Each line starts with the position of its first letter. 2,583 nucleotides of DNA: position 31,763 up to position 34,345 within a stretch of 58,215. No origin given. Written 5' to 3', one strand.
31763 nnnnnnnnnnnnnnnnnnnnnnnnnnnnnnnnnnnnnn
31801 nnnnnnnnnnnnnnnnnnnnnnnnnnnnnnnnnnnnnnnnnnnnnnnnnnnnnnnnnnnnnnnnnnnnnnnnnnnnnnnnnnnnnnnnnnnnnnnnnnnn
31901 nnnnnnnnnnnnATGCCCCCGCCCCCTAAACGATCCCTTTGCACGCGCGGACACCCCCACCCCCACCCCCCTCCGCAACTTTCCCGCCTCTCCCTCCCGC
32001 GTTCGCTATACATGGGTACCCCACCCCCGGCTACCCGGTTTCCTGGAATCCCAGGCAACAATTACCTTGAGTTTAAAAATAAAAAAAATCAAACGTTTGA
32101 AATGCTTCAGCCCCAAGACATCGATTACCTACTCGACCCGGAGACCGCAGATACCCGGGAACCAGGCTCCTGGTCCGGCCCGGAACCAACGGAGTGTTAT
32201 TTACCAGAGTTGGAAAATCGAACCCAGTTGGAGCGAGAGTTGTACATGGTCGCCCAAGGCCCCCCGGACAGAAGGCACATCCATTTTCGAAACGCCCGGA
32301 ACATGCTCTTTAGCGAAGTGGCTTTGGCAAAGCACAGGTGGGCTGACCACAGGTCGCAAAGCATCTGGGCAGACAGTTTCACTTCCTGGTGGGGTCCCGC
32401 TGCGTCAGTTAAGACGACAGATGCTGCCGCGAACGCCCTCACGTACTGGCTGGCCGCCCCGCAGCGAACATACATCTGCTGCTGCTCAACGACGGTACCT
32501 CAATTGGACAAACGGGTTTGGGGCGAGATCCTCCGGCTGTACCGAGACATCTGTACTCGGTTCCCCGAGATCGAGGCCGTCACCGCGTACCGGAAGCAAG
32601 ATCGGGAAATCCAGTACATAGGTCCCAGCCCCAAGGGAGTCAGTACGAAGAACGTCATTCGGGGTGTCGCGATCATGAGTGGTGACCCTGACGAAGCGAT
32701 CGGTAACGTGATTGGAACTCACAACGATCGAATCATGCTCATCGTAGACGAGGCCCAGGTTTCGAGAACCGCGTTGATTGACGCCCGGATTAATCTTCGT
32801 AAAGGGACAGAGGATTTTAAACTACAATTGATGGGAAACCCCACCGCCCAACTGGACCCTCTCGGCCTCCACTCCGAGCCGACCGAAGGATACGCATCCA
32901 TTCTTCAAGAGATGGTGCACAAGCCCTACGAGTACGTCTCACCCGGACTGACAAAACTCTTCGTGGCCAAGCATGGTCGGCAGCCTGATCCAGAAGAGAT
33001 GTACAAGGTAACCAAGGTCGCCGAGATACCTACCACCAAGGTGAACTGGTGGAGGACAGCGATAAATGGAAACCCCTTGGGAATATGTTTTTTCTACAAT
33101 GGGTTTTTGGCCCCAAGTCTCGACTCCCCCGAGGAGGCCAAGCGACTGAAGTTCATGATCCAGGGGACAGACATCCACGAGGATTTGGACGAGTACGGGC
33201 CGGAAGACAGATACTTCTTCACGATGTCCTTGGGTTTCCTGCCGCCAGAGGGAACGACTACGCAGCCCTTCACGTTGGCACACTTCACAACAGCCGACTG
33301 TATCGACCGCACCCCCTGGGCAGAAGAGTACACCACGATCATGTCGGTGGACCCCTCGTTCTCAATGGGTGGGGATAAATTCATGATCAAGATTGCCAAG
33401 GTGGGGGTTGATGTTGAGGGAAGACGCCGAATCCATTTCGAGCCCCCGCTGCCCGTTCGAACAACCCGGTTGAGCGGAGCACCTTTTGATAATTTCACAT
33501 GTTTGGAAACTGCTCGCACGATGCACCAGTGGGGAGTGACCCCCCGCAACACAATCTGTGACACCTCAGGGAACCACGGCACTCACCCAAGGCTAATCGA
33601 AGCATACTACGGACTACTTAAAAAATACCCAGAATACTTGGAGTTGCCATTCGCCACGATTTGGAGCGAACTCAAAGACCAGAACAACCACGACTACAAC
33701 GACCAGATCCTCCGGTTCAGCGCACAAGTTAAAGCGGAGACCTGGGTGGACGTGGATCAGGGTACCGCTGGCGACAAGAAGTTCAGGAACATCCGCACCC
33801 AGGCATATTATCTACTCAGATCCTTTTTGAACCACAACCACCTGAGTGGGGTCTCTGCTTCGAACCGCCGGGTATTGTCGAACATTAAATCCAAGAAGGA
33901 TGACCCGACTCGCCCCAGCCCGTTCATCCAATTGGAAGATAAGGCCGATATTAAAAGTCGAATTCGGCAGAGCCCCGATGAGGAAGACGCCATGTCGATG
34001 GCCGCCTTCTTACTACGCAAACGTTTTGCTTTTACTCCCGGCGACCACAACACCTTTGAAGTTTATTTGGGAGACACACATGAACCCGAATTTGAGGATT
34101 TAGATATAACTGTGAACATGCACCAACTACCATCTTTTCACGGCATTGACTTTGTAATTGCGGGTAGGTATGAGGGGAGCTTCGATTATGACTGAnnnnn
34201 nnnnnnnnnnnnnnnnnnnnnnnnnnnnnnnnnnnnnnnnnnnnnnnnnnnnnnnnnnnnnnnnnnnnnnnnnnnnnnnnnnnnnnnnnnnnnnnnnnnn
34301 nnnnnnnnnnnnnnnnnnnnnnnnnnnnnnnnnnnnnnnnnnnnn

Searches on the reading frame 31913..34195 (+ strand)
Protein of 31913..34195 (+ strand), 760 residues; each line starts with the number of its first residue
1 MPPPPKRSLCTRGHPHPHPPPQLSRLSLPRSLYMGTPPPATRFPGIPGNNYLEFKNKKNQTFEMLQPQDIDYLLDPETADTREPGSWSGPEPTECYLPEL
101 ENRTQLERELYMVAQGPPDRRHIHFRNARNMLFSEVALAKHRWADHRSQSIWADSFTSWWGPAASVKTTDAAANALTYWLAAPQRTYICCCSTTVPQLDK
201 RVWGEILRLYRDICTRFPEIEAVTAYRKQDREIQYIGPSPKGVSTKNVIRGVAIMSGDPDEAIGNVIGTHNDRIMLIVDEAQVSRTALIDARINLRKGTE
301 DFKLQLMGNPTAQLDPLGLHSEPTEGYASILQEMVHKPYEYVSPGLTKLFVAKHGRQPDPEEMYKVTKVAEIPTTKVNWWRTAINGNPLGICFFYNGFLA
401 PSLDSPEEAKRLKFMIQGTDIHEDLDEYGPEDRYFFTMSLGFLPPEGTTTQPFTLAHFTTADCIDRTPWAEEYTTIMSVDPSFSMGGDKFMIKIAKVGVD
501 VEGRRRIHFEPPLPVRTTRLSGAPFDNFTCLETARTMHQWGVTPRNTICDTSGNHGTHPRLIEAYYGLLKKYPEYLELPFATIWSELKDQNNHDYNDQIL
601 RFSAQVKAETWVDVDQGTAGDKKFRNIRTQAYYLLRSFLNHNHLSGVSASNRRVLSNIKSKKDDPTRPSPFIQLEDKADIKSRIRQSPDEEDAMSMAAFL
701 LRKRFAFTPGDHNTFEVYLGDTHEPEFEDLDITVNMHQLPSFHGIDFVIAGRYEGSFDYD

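Call 7: search_protein_families(library=pfam, proteins=[window:31913-34195:+], max_evalue=0.01)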
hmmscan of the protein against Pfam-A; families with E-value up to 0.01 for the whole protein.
window:31913-34195:+ (760 aa): 0 families

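Call 8: search_protein_families(library=phrogs, proteins=[window:31913-34195:+], max_evalue=0.001)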
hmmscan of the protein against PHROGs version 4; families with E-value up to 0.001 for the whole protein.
window:31913-34195:+ (760 aa): 0 families

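Call 33: find_related_loci(query=window:31913-34195:+, collection=viral_contigs, flank=8000)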
Query window:31913-34195:+ (760 aa) in viral_contigs; peptide patterns used: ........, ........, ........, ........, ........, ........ (x = any residue, [..] = any of these).
2 stretches matched a pattern, but none encodes a relative of the query by tblastn (E <= 1e-3).

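Call 45: search_solved_structures(query=window:31913-34195:+, max_evalue=10)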
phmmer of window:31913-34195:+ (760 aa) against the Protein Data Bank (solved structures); distinct sequences matched with E-value up to 10: 0.

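Call 80: find_homologous_proteins(query=window:31913-34195:+, max_evalue=0.001)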
Query window:31913-34195:+ (760 aa): 10 proteins with E <= 0.001 among 8000 candidates.
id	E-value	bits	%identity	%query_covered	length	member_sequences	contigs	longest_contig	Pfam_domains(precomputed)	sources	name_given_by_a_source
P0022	0.0e+0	1655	100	92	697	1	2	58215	-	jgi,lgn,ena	-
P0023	9.3e-128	446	39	82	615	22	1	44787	-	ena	-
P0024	4.4e-127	444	40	81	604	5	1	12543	-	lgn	-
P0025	2.5e-111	391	39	79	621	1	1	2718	-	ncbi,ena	-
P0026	8.3e-108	380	35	81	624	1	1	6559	-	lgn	-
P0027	1.5e-99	353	33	81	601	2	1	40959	-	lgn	-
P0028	1.5e-98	349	35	81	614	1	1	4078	-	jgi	jgi:hypothetical protein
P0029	1.1e-56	211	26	82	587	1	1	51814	-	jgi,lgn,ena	-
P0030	1.1e-19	88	22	78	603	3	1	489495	-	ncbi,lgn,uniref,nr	ncbi:hypothetical protein SAMN02745166_01068 [Prosthecobacter debontii]|uniref:Terminase-like family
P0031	6.2e-9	53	32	20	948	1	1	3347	PF07591.16,PF13403.12,PF14890.12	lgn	-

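Call 81: find_encoding_contigs(protein=P0022, flank=6000, max_places=6)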
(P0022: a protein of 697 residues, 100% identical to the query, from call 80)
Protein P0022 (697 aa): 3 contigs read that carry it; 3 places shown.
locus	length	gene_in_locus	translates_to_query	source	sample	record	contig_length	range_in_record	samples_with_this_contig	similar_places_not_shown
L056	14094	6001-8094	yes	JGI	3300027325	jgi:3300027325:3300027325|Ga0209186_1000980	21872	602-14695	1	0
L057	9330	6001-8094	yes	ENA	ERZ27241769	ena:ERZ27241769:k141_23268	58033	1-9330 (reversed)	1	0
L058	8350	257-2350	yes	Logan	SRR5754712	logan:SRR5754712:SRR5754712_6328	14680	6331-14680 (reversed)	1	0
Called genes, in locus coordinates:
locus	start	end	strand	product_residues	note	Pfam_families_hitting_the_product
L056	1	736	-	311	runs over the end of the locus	-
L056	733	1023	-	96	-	-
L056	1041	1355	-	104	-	-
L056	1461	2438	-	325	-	-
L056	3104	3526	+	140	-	-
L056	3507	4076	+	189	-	-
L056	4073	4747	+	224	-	PF17338:GP88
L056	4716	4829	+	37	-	-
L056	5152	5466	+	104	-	-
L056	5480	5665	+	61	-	-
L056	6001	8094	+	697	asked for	-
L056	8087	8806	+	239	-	-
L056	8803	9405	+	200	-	-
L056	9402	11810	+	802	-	-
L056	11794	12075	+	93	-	-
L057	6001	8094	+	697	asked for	-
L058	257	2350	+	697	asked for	-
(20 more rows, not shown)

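Call 82: find_encoding_contigs(protein=P0023, flank=10000, max_places=4)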
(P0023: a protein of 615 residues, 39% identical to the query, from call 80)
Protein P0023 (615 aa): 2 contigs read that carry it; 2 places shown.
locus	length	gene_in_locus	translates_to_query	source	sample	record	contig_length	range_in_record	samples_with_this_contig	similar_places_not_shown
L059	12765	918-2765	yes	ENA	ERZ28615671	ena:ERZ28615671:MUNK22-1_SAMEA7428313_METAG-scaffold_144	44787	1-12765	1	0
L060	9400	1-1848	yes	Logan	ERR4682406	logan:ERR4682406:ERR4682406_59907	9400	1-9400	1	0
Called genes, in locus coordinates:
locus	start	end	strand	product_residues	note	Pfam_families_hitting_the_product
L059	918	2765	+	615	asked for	-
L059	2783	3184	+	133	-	-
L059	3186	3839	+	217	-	-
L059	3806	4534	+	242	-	-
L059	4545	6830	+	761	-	-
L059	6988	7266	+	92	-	-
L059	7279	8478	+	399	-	-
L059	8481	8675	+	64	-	-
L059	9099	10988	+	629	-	-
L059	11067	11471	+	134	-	-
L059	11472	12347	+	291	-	-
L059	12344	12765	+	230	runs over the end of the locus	-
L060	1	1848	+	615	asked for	?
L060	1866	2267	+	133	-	-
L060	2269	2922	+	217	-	-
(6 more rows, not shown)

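Call 84: find_encoding_contigs(protein=P0027, flank=10000, max_places=3)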
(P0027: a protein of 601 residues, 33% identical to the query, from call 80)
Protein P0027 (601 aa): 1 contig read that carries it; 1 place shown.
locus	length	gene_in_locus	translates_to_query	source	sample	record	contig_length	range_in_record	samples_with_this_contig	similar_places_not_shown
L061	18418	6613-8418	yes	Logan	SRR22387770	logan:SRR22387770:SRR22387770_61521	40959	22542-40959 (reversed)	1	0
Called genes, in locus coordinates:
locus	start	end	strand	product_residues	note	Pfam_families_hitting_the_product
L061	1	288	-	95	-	?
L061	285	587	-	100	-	-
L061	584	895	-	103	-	-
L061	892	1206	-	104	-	-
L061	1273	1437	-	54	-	-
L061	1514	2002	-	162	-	-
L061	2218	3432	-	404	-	-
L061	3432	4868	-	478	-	-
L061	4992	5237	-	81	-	-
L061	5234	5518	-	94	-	-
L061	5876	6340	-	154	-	-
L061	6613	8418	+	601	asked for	-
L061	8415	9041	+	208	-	-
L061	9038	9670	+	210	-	-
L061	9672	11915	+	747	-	-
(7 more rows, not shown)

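Call 85: find_encoding_contigs(protein=P0029, flank=10000, max_places=3)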
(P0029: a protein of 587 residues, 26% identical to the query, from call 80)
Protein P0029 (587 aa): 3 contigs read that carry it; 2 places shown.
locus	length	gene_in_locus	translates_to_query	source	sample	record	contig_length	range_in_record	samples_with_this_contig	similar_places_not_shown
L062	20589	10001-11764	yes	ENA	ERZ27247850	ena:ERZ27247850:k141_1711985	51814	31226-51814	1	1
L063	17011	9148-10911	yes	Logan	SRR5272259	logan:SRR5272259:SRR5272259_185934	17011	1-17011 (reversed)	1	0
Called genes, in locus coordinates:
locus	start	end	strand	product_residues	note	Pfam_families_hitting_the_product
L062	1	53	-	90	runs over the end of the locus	-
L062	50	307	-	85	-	-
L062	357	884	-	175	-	-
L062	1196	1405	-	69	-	-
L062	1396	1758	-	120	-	-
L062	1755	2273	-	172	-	-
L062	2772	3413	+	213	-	-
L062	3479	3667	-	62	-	-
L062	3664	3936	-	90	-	-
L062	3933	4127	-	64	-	-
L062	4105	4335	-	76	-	-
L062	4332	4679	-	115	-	-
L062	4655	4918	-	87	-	-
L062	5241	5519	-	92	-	-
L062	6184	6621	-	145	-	-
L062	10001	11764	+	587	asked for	-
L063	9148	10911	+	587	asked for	-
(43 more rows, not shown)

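Call 86: find_encoding_contigs(protein=P0024, flank=10000, max_places=3)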
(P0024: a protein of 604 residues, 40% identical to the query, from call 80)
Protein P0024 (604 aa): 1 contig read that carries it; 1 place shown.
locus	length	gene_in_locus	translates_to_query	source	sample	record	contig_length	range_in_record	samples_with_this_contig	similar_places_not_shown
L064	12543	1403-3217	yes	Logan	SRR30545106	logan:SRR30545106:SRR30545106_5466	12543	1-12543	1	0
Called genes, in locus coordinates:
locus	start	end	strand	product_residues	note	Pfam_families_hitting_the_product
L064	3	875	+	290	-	?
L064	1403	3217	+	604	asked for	-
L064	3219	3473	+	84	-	-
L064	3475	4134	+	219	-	-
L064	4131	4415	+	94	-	-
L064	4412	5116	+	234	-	-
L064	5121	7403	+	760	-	-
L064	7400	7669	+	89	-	-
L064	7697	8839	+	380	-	-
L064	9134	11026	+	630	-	-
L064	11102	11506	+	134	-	-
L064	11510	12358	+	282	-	-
